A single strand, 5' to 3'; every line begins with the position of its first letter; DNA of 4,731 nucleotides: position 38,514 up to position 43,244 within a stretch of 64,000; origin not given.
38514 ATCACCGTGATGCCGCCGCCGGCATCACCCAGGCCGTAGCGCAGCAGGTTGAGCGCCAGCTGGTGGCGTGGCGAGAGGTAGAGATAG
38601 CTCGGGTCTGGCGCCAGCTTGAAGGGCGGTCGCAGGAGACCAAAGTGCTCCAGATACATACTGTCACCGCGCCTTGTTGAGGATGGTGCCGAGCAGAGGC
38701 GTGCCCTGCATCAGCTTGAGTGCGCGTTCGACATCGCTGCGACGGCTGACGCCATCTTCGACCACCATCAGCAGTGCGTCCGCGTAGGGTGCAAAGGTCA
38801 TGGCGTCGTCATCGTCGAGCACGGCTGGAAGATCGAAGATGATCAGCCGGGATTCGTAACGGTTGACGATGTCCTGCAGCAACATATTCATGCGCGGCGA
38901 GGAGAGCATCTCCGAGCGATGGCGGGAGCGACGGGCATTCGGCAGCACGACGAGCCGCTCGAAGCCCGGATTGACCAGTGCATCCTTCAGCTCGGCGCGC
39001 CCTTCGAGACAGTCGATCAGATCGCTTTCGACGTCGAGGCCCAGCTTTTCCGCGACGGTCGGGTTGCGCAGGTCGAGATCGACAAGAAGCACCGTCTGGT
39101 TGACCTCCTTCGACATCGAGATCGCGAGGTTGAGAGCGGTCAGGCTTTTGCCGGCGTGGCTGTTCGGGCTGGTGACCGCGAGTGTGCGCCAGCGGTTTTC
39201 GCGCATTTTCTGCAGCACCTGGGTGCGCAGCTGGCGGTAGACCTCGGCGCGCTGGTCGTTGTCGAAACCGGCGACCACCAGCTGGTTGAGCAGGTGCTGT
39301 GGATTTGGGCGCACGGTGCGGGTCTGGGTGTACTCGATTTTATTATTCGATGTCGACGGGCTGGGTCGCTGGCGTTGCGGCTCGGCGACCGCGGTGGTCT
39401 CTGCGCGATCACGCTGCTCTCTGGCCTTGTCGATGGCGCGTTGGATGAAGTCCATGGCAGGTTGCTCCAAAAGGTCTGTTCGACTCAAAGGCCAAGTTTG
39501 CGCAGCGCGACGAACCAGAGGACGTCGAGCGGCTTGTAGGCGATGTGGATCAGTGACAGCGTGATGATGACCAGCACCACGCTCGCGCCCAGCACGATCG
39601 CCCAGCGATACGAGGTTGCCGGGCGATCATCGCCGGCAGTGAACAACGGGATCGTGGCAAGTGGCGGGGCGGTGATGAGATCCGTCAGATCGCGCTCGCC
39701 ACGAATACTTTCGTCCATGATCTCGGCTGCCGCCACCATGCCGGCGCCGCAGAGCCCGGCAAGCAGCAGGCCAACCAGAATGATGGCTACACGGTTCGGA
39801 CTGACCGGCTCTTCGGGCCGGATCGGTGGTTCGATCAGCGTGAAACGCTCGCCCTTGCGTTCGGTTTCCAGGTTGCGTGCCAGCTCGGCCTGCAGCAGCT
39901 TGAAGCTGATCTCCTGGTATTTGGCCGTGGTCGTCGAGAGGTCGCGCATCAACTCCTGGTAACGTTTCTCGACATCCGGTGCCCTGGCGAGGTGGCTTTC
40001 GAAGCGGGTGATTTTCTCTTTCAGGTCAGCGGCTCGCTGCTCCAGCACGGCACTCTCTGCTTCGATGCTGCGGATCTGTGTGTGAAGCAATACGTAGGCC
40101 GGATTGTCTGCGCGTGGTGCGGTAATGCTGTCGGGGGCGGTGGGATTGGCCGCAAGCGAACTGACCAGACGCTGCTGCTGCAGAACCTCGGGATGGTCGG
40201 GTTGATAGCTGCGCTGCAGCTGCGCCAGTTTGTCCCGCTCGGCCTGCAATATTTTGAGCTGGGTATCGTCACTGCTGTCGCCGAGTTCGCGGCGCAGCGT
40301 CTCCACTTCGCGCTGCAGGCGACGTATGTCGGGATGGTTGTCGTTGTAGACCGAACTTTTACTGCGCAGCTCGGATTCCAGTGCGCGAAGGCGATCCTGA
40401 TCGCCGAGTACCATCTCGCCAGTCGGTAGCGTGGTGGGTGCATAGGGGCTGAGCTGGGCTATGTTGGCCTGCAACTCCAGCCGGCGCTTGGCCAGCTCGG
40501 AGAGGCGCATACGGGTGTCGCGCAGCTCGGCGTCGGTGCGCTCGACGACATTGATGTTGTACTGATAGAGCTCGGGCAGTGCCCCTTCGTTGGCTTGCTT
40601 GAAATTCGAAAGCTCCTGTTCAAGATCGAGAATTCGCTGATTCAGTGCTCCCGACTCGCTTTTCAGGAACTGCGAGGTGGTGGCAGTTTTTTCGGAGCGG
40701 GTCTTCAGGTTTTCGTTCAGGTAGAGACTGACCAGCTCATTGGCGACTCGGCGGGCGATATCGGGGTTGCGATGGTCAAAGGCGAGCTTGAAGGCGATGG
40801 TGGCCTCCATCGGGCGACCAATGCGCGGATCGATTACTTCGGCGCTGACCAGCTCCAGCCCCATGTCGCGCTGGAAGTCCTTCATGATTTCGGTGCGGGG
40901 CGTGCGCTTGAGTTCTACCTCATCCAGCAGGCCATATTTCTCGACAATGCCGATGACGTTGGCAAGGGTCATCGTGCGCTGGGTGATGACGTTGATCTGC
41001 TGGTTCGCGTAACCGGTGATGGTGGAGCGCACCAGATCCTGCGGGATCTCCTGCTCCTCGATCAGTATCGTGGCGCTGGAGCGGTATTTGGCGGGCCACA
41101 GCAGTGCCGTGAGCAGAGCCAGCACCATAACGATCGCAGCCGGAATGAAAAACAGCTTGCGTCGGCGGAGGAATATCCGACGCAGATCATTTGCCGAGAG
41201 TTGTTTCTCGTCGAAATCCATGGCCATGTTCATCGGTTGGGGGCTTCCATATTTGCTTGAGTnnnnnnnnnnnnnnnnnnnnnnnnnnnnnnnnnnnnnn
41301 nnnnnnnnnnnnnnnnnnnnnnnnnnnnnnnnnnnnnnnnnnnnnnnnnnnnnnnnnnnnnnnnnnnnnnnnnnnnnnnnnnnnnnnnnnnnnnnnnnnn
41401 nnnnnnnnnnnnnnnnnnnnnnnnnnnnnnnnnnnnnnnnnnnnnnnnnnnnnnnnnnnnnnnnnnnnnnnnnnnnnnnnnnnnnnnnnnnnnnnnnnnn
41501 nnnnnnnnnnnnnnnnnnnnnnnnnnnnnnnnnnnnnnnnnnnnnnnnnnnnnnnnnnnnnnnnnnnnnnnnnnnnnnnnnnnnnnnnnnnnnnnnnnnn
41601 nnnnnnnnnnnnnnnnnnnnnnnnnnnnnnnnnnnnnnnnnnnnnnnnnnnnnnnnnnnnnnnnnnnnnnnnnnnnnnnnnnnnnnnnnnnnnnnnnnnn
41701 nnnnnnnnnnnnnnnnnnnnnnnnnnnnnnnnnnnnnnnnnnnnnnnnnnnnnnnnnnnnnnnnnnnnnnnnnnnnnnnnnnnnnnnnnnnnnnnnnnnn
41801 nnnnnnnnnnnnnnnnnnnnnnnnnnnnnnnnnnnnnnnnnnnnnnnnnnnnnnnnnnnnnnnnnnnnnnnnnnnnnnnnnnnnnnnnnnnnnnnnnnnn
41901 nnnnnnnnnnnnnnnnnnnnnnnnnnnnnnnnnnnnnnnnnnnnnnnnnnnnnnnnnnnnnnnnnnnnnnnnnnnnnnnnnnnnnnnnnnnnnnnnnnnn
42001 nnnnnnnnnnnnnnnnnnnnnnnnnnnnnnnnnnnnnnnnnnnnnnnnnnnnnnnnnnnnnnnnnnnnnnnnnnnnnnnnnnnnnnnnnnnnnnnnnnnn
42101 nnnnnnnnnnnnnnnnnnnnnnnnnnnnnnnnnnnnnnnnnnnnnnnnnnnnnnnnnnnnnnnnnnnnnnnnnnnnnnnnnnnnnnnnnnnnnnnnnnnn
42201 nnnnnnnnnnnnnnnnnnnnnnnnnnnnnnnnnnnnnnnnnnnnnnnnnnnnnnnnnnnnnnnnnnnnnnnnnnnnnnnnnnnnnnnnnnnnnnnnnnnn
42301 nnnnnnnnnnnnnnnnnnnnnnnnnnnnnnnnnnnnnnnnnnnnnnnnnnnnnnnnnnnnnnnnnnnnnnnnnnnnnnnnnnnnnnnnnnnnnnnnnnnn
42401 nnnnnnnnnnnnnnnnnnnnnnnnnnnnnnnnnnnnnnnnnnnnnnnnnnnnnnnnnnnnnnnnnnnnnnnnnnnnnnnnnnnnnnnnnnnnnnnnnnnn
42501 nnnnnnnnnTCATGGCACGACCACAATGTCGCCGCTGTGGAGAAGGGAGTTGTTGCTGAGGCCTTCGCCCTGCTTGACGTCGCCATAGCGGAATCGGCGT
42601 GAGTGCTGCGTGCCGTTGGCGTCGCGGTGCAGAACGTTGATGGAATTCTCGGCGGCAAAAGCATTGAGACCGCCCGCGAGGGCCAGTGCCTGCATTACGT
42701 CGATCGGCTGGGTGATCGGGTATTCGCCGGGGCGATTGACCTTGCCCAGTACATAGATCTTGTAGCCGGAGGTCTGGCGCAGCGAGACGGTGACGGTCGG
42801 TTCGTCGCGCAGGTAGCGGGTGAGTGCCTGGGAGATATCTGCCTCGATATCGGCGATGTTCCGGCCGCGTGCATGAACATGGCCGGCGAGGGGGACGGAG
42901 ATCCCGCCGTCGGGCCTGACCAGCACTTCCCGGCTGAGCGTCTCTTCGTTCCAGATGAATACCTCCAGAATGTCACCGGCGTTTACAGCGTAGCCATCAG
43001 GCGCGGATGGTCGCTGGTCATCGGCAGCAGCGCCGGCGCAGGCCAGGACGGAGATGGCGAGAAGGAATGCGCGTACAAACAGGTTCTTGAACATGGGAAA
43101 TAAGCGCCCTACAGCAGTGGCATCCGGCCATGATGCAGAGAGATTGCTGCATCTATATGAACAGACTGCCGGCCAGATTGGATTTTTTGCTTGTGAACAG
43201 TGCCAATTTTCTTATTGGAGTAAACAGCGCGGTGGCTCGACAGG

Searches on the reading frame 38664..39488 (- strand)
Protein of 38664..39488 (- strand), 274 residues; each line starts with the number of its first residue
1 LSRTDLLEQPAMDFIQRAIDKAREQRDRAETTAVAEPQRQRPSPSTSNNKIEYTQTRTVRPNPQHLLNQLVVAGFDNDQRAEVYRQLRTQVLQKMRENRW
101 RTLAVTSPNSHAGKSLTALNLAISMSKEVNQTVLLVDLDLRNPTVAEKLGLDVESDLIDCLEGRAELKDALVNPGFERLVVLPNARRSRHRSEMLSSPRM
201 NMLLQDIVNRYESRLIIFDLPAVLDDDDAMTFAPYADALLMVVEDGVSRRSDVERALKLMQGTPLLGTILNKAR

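Call 49: search_protein_families(library=pfam, proteins=[window:38664-39488:-], max_evalue=0.00001)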
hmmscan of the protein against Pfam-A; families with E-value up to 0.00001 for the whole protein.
window:38664-39488:- (274 aa): 2 families
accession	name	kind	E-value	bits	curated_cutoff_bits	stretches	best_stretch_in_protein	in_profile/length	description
PF13614.12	AAA_31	-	3.7e-07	30.7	27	1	103-225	4-130/177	AAA domain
PF01656.29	CbiA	-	1.2e-06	28.9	25.4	1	103-203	1-54/125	CobQ/CobB/MinD/ParA nucleotide binding domain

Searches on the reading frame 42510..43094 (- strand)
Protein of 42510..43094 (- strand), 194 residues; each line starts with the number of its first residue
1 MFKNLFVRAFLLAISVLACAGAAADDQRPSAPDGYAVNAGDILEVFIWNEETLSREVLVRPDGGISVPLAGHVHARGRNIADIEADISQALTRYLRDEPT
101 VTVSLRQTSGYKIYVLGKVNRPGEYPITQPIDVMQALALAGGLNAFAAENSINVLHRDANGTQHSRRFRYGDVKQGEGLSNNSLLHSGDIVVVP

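Call 49: search_protein_families(library=pfam, proteins=[window:42510-43094:-], max_evalue=0.00001)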
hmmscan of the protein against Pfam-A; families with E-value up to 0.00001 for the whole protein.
window:42510-43094:- (194 aa): 3 families
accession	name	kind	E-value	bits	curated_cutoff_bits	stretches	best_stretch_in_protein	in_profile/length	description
PF02563.21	Poly_export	-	3.3e-20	72.5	28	1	31-105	3-76/77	Polysaccharide biosynthesis/export protein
PF10531.15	SLBB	-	9.8e-11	41.8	27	1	112-162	1-50/55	SLBB domain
PF22461.2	SLBB_2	-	2.2e-10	40.9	27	1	112-193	2-79/79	SLBB domain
